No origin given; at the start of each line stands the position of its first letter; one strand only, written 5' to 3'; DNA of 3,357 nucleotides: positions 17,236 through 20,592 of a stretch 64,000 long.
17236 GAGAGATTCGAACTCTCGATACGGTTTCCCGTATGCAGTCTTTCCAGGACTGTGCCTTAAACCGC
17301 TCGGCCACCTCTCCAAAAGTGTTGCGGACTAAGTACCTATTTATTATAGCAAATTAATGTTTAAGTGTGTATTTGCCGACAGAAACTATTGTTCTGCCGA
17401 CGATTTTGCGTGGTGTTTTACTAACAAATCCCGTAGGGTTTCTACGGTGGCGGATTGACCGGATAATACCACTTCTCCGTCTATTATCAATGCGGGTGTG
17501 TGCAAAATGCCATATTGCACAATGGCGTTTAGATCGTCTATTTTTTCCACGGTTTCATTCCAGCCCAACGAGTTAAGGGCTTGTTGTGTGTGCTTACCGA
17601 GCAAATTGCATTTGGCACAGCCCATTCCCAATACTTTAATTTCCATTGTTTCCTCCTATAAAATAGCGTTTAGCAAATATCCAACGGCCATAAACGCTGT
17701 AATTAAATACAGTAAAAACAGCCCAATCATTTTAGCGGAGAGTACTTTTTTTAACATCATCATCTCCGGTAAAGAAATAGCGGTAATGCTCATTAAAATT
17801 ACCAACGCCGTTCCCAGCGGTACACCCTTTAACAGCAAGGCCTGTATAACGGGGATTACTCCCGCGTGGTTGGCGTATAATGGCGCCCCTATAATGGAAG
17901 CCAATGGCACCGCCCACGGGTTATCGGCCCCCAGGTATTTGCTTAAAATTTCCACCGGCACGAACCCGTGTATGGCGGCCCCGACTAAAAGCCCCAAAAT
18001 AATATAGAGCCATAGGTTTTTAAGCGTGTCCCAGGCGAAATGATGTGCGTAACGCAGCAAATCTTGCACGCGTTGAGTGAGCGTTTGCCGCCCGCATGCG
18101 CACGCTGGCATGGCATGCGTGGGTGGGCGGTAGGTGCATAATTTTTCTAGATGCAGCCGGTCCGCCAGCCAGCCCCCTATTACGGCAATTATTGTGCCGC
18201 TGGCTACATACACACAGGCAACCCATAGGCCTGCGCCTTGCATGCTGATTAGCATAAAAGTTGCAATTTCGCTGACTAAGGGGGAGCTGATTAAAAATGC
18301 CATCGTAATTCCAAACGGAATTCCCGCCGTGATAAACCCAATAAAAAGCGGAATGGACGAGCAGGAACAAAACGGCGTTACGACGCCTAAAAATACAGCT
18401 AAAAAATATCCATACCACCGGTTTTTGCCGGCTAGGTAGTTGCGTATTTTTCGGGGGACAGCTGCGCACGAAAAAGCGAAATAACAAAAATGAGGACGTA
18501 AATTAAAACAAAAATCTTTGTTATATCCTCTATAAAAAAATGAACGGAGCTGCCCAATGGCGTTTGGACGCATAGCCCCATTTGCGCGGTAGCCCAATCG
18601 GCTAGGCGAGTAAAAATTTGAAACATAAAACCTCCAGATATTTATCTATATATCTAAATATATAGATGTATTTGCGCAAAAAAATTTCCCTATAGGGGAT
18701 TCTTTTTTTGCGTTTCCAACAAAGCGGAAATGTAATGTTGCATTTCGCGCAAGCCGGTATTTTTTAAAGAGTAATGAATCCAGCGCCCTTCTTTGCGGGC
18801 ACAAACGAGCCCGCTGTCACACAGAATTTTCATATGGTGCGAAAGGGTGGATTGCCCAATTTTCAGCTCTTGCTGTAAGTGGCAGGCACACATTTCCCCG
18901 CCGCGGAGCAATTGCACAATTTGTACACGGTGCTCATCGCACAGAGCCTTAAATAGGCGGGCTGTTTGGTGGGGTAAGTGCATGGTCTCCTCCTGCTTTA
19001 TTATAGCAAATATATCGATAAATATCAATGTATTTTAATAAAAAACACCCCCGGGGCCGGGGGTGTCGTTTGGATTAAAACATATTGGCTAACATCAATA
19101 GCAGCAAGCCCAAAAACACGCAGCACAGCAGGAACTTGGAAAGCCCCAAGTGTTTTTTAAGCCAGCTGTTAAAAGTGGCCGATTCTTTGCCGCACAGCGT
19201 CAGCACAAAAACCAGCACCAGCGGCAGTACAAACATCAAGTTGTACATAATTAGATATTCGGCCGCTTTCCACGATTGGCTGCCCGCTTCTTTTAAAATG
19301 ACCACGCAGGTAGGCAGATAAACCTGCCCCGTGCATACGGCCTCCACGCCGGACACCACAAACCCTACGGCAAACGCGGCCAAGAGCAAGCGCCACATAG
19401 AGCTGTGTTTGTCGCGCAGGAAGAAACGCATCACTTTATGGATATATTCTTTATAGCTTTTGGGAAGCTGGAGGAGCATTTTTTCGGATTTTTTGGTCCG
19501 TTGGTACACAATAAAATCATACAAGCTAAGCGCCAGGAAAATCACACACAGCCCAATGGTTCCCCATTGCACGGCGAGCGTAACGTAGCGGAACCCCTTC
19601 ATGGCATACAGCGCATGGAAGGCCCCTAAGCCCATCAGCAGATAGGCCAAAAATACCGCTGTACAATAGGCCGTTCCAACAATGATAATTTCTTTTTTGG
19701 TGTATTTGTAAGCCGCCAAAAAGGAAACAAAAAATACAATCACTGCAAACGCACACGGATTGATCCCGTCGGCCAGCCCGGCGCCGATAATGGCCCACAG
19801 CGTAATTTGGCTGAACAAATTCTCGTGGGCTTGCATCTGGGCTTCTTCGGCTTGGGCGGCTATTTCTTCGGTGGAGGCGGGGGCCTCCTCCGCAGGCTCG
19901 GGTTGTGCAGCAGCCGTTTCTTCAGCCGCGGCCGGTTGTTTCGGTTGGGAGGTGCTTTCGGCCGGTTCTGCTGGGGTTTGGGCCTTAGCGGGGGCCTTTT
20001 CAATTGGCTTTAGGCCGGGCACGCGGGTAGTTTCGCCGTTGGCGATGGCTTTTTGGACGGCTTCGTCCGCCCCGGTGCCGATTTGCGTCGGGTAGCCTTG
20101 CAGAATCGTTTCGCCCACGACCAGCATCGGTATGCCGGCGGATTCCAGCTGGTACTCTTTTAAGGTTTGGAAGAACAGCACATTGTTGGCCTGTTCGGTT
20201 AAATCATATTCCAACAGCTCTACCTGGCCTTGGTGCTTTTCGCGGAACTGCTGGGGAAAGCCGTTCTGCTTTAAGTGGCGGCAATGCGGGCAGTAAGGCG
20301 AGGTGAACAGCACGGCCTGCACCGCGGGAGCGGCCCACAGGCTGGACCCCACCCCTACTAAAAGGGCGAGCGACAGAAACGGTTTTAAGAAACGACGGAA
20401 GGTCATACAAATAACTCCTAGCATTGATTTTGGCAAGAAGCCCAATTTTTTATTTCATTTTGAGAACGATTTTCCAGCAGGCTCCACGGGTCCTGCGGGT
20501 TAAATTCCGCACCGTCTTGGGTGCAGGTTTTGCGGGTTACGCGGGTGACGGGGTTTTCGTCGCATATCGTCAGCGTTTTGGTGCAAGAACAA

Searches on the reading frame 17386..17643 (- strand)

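Call 47: search_protein_families(library=pfam, proteins=[window:17386-17643:-], max_evalue=0.01)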
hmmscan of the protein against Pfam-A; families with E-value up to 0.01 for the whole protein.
window:17386-17643:- (85 aa): 1 family
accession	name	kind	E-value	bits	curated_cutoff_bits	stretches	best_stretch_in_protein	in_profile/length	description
PF13192.12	Thioredoxin_3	-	7.5e-20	71.2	24.8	1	1-74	2-75/76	Thioredoxin domain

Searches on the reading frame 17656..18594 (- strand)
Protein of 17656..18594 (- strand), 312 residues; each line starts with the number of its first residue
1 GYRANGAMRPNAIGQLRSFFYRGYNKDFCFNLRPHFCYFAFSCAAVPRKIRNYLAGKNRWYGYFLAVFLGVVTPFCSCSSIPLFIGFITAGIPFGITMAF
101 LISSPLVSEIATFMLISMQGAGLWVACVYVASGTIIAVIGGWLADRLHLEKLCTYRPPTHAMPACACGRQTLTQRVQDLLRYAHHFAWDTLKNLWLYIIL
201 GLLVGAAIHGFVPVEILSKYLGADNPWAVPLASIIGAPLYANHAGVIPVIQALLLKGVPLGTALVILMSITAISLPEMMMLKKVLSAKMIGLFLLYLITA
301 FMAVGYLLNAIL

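Call 47: search_protein_families(library=pfam, proteins=[window:17656-18594:-], max_evalue=0.01)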
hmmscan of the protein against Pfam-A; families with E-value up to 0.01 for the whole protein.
window:17656-18594:- (312 aa): 1 family
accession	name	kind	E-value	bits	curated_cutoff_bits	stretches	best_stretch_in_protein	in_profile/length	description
PF03773.19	ArsP_1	-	2.9e-53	181.4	32.3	1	48-309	37-293/294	Predicted permease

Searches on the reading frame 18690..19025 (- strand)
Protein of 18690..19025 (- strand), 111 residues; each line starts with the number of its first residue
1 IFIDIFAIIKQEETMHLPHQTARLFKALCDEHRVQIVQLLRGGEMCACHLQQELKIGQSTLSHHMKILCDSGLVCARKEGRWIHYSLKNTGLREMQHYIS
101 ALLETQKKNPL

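Call 47: search_protein_families(library=pfam, proteins=[window:18690-19025:-], max_evalue=0.01)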
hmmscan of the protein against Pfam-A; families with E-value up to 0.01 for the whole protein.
window:18690-19025:- (111 aa): 3 families
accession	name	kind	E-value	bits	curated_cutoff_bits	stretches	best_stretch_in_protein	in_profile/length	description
PF01022.26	HTH_5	-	5.7e-14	52.2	22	1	30-74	1-45/47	Bacterial regulatory protein, arsR family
PF12840.13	HTH_20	-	4.3e-06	27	27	1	30-74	3-48/51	Helix-turn-helix domain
PF13601.12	HTH_34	-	0.0028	18.2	27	1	43-102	13-76/80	Winged helix DNA-binding domain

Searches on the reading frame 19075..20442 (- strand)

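Call 47: search_protein_families(library=pfam, proteins=[window:19075-20442:-], max_evalue=0.01)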
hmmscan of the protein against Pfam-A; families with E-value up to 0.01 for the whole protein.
window:19075-20442:- (455 aa): 2 families
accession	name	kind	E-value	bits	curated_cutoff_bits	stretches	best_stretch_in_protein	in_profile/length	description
PF13462.12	Thioredoxin_4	-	0.0016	19.1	23.2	0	41-85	15-59/165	Thioredoxin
PF00085.26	Thioredoxin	-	0.0048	17.3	23.5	1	44-86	23-63/103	Thioredoxin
